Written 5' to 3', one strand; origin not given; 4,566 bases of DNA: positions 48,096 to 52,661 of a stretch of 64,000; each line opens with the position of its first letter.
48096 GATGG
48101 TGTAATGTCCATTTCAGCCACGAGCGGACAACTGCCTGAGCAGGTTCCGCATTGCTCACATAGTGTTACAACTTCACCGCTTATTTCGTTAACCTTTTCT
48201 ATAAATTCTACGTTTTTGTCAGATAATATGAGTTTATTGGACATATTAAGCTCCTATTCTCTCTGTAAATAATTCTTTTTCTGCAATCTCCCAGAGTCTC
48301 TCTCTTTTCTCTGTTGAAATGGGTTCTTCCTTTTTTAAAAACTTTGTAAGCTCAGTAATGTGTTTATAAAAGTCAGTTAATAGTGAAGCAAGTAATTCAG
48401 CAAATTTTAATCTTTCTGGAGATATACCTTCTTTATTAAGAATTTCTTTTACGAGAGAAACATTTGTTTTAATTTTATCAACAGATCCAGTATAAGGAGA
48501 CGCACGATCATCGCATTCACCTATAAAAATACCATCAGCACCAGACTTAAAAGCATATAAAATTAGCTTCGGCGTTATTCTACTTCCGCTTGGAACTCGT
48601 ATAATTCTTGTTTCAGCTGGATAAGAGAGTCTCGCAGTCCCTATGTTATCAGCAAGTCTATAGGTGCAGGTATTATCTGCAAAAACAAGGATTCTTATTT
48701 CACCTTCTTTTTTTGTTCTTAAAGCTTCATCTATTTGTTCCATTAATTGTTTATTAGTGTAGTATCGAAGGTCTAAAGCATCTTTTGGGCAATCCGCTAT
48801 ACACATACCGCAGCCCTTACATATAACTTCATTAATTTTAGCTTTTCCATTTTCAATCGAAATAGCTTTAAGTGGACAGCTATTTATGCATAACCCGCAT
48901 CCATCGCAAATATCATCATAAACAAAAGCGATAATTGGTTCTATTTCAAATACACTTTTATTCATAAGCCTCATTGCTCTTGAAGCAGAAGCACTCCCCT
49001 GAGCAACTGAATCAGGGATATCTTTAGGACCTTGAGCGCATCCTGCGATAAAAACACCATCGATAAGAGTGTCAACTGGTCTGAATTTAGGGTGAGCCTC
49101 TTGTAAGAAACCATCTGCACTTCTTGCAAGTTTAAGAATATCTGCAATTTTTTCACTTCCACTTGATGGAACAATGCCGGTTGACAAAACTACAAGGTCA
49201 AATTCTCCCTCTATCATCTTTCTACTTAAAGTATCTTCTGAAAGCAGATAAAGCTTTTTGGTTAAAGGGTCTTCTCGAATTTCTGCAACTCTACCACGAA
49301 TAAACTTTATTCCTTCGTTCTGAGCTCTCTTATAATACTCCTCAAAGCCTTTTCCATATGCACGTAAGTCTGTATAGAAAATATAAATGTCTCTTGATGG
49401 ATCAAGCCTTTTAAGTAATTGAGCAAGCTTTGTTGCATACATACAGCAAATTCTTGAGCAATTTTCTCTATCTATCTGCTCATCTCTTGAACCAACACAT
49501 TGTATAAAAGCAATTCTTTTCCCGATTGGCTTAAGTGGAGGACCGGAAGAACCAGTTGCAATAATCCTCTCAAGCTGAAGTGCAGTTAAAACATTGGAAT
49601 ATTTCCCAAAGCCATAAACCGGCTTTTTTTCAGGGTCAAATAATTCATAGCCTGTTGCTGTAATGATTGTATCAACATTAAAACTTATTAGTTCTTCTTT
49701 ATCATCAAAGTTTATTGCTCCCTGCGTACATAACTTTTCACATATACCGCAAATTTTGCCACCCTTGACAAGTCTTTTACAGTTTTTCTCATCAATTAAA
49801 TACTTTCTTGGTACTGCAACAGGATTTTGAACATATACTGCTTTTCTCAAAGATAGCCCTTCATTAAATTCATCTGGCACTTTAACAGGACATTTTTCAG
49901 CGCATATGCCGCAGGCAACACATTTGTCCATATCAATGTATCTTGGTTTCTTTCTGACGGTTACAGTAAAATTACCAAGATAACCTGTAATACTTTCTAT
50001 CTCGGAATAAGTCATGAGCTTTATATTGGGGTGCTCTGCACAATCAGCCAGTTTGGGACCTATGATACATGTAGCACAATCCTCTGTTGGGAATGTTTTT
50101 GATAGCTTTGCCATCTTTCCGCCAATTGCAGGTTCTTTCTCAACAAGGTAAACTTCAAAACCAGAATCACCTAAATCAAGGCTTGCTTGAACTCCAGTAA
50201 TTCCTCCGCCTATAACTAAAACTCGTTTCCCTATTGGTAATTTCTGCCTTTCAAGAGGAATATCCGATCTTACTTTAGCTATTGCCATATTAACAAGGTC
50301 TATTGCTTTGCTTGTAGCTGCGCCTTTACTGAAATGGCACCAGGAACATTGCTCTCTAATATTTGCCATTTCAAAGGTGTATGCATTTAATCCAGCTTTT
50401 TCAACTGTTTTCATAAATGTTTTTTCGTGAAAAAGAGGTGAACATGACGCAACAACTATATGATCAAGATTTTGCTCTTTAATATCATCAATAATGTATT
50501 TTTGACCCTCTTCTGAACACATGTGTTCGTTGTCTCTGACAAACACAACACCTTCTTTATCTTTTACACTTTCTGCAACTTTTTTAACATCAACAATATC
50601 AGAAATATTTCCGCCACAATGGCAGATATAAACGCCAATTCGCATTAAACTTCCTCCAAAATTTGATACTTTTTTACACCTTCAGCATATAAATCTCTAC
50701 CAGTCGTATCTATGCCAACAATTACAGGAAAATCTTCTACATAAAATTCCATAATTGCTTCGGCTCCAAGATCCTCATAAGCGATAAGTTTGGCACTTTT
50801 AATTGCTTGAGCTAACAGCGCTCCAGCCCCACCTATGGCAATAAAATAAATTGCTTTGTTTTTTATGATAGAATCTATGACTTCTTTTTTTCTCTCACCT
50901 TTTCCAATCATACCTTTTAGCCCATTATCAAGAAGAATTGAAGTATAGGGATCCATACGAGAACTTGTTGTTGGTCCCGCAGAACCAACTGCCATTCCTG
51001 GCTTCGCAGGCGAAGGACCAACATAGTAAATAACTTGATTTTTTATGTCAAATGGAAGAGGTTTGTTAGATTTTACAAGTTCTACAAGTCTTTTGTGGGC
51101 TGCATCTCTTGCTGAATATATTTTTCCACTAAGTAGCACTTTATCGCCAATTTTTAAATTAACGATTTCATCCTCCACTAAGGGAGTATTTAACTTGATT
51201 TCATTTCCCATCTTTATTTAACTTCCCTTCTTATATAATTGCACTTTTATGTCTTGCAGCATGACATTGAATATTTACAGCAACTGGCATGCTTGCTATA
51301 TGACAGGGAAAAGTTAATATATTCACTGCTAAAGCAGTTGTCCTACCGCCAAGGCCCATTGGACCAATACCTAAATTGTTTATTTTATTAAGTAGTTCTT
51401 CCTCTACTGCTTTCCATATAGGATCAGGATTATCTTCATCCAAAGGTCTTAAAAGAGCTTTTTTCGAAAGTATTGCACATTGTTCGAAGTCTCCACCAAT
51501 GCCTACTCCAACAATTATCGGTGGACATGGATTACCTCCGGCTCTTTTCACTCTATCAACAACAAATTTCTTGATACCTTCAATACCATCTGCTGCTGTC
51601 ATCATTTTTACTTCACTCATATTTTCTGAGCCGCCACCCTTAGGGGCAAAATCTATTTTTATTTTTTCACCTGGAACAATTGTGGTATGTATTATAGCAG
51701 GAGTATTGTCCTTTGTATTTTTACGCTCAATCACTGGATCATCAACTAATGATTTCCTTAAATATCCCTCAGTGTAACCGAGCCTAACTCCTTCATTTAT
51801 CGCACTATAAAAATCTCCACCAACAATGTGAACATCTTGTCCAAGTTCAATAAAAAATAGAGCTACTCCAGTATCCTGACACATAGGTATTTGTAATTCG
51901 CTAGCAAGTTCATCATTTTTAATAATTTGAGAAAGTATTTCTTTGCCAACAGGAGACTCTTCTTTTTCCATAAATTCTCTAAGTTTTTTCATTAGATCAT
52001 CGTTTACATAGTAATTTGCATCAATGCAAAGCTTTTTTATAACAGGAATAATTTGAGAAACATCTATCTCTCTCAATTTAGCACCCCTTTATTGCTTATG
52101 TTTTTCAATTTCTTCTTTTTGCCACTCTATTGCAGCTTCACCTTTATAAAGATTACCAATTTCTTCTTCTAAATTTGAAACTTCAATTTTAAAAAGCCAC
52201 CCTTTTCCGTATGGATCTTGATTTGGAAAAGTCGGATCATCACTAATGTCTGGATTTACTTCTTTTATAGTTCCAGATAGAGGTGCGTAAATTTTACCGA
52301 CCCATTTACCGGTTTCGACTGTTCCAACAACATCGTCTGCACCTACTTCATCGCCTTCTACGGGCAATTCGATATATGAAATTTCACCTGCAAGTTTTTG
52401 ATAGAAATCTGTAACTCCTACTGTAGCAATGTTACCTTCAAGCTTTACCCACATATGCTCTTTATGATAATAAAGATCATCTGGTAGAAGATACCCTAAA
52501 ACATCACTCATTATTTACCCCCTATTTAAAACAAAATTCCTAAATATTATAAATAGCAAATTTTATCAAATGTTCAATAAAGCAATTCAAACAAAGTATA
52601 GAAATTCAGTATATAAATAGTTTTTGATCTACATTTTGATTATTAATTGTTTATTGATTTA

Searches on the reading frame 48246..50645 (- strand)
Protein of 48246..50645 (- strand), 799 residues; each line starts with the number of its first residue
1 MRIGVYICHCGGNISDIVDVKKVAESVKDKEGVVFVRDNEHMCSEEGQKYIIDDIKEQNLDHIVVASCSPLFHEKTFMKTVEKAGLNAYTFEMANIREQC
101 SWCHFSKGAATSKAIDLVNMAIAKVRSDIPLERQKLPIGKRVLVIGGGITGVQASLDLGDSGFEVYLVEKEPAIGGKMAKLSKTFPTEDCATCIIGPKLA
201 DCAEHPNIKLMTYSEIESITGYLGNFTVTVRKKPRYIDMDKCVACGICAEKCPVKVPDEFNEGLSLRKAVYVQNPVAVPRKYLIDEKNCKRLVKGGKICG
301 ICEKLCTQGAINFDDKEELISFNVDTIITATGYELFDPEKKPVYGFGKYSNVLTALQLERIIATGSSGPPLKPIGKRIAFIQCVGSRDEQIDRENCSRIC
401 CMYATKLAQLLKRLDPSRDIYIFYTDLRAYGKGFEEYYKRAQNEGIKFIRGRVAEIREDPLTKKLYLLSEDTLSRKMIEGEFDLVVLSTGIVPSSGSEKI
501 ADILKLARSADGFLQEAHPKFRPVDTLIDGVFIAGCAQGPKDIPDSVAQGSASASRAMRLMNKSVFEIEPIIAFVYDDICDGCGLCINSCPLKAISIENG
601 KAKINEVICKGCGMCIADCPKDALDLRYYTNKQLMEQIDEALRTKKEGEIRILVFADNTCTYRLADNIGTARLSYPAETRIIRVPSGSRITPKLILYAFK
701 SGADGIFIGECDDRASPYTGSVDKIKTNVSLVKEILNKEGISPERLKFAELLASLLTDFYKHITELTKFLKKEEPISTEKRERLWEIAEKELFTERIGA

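Call 58: search_protein_families(library=pfam, proteins=[L093:11487-12692:-], max_evalue=1)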
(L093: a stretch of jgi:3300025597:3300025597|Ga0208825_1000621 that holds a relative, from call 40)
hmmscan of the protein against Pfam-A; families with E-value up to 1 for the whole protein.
L093:11487-12692:- (401 aa): 3 families
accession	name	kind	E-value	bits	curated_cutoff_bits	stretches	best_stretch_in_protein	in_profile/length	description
PF02369.22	Big_1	-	0.00018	22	34.9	1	79-126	22-73/93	Bacterial Ig-like domain (group 1)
PF09134.16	Invasin_D3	-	0.022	15.7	33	1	80-125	26-74/98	Invasin, domain 3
PF13620.12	CarboxypepD_reg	-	0.029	15.1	32.3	1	82-118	6-43/82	Carboxypeptidase regulatory-like domain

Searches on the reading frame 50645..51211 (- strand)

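Call 58: search_protein_families(library=pfam, proteins=[L093:11487-12692:-], max_evalue=1)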
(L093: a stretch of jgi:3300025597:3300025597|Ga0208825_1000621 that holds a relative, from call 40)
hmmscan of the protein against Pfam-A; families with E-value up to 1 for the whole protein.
L093:11487-12692:- (401 aa): 3 families
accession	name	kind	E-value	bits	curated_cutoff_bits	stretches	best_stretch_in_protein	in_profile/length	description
PF02369.22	Big_1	-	0.00018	22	34.9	1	79-126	22-73/93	Bacterial Ig-like domain (group 1)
PF09134.16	Invasin_D3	-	0.022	15.7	33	1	80-125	26-74/98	Invasin, domain 3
PF13620.12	CarboxypepD_reg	-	0.029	15.1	32.3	1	82-118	6-43/82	Carboxypeptidase regulatory-like domain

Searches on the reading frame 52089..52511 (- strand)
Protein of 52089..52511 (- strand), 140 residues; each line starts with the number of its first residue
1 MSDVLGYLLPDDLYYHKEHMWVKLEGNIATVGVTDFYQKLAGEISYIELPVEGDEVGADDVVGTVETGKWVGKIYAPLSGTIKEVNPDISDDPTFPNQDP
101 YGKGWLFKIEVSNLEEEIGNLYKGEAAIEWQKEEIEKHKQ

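Call 39: list_cluster_members(proteins=[window:52089-52511:-, window:50645-51211:-, window:48246-50645:-, window:53019-53789:+, window:53856-54554:+, window:54606-55844:+, window:55854-56654:+, window:56651-57982:+, window:58991-59773:-, window:59770-60705:-])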
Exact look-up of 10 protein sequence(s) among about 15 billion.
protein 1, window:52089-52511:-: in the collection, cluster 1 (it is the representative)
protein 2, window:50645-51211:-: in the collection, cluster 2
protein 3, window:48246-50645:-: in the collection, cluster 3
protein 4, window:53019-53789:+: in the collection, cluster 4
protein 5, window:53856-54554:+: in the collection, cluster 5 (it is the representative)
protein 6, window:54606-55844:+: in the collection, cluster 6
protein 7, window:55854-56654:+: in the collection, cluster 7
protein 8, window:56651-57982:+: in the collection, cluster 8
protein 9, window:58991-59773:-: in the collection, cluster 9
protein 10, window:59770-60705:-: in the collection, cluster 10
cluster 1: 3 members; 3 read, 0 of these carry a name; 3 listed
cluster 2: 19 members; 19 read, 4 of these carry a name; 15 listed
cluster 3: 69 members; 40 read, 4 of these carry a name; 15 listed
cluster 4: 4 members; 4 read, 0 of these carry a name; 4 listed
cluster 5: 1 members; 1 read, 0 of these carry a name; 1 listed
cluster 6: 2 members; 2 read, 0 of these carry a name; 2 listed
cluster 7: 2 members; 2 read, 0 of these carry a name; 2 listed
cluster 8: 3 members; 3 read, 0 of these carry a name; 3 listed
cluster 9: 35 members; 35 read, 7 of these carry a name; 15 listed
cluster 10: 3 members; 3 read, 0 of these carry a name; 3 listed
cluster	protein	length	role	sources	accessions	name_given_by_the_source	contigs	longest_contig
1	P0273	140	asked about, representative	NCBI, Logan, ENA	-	-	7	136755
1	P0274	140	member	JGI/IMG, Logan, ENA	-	-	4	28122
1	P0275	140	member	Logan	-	-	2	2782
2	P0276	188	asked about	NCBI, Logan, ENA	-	-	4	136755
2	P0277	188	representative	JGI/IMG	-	-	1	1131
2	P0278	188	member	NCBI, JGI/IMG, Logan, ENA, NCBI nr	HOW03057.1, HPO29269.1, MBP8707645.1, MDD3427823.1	MAG: Fe-S-containing hydro-lyase [Caldisericia bacterium] | fumarate hydratase subunit beta | Fe-S-containing hydro-lyase [Caldisericia bacterium]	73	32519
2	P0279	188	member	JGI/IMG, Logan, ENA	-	fumarate hydratase subunit beta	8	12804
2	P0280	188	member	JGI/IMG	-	fumarate hydratase subunit beta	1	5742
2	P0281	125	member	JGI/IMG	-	fumarate hydratase subunit beta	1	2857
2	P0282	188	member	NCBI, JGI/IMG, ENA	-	-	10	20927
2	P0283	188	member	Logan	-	-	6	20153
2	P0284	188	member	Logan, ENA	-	-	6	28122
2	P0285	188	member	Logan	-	-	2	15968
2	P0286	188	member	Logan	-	-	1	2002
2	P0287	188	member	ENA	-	-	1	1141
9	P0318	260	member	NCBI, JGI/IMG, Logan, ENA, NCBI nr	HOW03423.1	MAG TPA: ABC transporter permease [Caldisericia bacterium] | ABC transporter permease [Caldisericia bacterium]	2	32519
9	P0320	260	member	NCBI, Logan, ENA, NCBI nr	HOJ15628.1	MAG TPA: ABC transporter permease [Caldisericia bacterium] | ABC transporter permease [Caldisericia bacterium]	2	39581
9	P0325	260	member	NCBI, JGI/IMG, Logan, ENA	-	-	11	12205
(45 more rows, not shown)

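Call 40: find_encoding_contigs(protein=P0318, flank=10000, max_places=4)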
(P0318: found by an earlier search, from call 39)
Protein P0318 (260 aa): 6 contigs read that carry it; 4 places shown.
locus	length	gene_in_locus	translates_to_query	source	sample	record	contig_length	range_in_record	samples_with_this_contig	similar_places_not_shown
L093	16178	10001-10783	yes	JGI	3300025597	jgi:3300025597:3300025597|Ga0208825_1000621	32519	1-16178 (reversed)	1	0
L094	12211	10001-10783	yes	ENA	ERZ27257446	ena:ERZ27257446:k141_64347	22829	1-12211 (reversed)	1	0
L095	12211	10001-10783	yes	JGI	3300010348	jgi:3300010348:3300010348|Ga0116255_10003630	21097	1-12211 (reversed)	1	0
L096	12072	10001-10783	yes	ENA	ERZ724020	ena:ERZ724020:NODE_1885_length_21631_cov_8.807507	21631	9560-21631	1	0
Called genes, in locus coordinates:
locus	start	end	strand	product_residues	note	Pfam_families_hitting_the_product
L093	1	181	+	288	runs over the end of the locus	PF02588:YitT_membrane, PF19700:DUF6198, PF10035:DUF2179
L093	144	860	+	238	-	PF00005:ABC_tran, PF13304:AAA_21 (faint)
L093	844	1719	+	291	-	PF18075:FtsX_ECD, PF02687:FtsX (weak)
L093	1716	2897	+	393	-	PF01551:Peptidase_M23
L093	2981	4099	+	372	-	PF00595:PDZ, PF13180:PDZ_2 (weak), PF17820:PDZ_6, PF03572:Peptidase_S41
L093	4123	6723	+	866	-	PF00690:Cation_ATPase_N, PF00122:E1-E2_ATPase, PF00702:Hydrolase, PF13246:Cation_ATPase, PF00689:Cation_ATPase_C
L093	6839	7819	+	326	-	-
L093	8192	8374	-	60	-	-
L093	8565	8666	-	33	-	-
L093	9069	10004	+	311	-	PF00005:ABC_tran, PF13304:AAA_21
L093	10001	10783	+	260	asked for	-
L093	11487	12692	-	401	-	-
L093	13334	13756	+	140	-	PF01597:GCV_H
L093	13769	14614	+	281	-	PF05681:Fumerase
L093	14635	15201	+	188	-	PF05683:Fumerase_C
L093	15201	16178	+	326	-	?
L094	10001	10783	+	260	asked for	-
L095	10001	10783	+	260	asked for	-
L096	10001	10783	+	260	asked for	-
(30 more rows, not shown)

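Call 58: search_protein_families(library=pfam, proteins=[L093:11487-12692:-], max_evalue=1)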
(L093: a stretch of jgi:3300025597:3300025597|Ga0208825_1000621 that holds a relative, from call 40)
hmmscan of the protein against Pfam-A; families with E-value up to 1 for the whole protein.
L093:11487-12692:- (401 aa): 3 families
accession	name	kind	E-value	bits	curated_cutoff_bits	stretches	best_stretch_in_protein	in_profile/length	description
PF02369.22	Big_1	-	0.00018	22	34.9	1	79-126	22-73/93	Bacterial Ig-like domain (group 1)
PF09134.16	Invasin_D3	-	0.022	15.7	33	1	80-125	26-74/98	Invasin, domain 3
PF13620.12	CarboxypepD_reg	-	0.029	15.1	32.3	1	82-118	6-43/82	Carboxypeptidase regulatory-like domain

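Call 63: find_encoding_contigs(protein=P0320, flank=10000, max_places=3)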
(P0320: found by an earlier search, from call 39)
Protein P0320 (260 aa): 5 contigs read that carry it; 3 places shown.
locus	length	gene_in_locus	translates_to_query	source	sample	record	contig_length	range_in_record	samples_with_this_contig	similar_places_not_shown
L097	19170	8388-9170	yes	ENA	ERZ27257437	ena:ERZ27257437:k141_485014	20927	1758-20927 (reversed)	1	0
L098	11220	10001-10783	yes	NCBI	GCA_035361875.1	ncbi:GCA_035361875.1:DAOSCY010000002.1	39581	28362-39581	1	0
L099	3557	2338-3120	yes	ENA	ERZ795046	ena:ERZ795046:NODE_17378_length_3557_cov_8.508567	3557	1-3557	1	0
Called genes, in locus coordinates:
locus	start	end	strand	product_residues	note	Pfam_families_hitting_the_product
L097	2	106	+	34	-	?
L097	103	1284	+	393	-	PF01551:Peptidase_M23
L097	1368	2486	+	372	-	PF00595:PDZ, PF13180:PDZ_2 (weak), PF17820:PDZ_6, PF03572:Peptidase_S41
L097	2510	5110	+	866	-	PF00690:Cation_ATPase_N, PF00122:E1-E2_ATPase, PF00702:Hydrolase, PF13246:Cation_ATPase, PF00689:Cation_ATPase_C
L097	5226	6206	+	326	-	-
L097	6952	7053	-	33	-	-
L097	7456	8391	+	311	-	PF00005:ABC_tran, PF13304:AAA_21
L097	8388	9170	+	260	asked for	-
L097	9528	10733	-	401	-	-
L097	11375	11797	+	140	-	PF01597:GCV_H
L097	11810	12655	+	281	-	PF05681:Fumerase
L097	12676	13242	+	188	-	PF05683:Fumerase_C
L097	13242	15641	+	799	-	PF07992:Pyr_redox_2 (faint), PF01266:DAO (faint), PF12831:FAD_oxidored (weak), PF13237:Fer4_10, PF14697:Fer4_21 (weak), PF12838:Fer4_7 (weak), PF13187:Fer4_9 (weak), PF02662:FlpD, +4 more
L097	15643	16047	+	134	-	PF13183:Fer4_8, PF13237:Fer4_10 (faint), PF13187:Fer4_9, PF13534:Fer4_17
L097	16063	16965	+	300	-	PF02754:CCG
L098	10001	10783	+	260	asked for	-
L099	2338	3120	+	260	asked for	-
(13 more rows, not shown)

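Call 64: find_encoding_contigs(protein=P0325, flank=10000, max_places=4)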
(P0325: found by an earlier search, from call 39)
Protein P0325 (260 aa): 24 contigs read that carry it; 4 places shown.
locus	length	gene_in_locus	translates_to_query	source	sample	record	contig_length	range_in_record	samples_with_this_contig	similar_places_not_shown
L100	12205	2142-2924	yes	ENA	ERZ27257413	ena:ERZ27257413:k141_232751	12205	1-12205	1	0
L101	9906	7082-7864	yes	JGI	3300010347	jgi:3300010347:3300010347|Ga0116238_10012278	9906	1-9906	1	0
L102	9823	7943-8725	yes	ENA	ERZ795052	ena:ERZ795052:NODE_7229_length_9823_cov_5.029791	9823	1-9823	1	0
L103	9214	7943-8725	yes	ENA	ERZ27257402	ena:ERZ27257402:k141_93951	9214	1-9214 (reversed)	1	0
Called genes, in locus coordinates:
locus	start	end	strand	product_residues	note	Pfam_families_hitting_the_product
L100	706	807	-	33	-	-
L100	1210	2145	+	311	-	PF00005:ABC_tran, PF13304:AAA_21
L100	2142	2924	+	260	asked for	-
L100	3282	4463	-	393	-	PF02369:Big_1 (weak)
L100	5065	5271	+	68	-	PF15919:HicB_lk_antitox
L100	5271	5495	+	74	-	PF07927:HicA_toxin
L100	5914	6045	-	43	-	PF01527:HTH_Tnp_1 (weak)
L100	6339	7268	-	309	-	PF13739:PdaC (weak)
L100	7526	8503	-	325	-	PF00005:ABC_tran, PF08352:oligo_HPY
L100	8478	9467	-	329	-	PF00005:ABC_tran, PF13304:AAA_21 (weak), PF08352:oligo_HPY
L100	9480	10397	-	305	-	PF12911:OppC_N, PF00528:BPD_transp_1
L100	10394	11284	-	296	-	PF00528:BPD_transp_1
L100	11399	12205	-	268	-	?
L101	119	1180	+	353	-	PF00595:PDZ, PF13180:PDZ_2 (weak), PF17820:PDZ_6, PF03572:Peptidase_S41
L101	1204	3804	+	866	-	PF00690:Cation_ATPase_N, PF00122:E1-E2_ATPase, PF00702:Hydrolase, PF13246:Cation_ATPase, PF00689:Cation_ATPase_C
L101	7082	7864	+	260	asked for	-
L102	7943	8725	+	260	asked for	-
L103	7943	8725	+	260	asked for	-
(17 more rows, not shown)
